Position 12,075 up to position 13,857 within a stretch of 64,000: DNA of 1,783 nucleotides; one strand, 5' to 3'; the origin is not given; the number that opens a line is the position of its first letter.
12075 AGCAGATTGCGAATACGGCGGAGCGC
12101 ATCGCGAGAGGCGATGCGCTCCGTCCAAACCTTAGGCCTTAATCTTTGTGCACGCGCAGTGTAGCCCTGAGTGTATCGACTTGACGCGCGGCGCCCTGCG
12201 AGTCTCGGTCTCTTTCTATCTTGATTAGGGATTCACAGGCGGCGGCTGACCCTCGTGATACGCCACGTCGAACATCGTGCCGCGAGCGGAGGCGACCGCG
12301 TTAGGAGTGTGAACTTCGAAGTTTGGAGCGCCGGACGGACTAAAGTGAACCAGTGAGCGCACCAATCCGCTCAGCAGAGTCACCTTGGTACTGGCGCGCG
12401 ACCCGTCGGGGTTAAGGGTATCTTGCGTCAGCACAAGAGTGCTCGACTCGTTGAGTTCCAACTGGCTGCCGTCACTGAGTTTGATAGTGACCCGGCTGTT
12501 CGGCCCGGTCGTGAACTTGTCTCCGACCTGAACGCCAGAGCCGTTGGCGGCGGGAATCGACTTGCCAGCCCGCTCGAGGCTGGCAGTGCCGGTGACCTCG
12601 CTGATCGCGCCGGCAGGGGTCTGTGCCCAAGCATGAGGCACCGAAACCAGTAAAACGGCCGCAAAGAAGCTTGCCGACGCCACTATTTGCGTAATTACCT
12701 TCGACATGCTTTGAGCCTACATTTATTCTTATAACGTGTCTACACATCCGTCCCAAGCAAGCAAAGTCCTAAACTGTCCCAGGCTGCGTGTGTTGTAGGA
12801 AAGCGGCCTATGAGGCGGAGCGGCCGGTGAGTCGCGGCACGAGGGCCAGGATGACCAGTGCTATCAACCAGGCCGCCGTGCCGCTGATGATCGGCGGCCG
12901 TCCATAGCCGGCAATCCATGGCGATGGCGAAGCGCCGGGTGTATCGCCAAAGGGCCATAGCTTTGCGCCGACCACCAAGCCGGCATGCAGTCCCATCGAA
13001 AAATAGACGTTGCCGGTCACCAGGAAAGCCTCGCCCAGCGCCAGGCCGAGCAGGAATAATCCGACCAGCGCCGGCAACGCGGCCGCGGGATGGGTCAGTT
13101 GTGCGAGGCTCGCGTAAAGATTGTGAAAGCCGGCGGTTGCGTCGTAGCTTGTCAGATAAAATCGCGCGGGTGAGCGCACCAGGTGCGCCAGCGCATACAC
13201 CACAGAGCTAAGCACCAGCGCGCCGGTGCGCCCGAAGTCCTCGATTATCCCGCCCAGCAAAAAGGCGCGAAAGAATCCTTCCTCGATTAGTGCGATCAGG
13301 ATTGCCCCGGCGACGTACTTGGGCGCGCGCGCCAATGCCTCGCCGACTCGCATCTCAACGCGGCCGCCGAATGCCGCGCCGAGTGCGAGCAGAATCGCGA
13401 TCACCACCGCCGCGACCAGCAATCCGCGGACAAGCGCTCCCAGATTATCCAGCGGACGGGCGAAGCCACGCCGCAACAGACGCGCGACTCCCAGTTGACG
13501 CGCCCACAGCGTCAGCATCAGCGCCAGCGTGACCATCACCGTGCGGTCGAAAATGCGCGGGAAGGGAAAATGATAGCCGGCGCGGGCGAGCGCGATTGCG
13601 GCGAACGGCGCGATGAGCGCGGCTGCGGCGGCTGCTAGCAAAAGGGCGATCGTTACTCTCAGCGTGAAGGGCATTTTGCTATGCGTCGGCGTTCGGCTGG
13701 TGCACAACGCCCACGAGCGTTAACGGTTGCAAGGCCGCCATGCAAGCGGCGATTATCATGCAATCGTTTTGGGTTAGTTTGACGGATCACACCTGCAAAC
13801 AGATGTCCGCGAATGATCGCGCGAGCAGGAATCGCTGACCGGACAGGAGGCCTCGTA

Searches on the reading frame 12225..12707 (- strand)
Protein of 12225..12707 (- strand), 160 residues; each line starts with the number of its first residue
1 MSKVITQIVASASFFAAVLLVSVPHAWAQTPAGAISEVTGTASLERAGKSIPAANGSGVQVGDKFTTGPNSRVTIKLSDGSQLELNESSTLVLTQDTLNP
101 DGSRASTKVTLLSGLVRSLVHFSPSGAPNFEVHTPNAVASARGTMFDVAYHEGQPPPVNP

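Call 40: search_protein_families(library=pfam, proteins=[window:12225-12707:-], max_evalue=0.01)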
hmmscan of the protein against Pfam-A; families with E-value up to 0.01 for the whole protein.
window:12225-12707:- (160 aa): 1 family
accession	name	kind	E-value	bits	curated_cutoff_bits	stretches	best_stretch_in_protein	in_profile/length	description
PF04773.18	FecR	-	9.5e-17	61.7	24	1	63-154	1-86/97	FecR protein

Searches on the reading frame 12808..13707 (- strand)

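Call 40: search_protein_families(library=pfam, proteins=[window:12808-13707:-], max_evalue=0.01)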
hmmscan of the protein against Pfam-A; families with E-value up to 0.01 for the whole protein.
window:12808-13707:- (299 aa): 1 family
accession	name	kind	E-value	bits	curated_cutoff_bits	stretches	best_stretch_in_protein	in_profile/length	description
PF02517.21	Rce1-like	-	7.4e-12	45.8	22.4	1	130-243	7-89/93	Type II CAAX prenyl endopeptidase Rce1-like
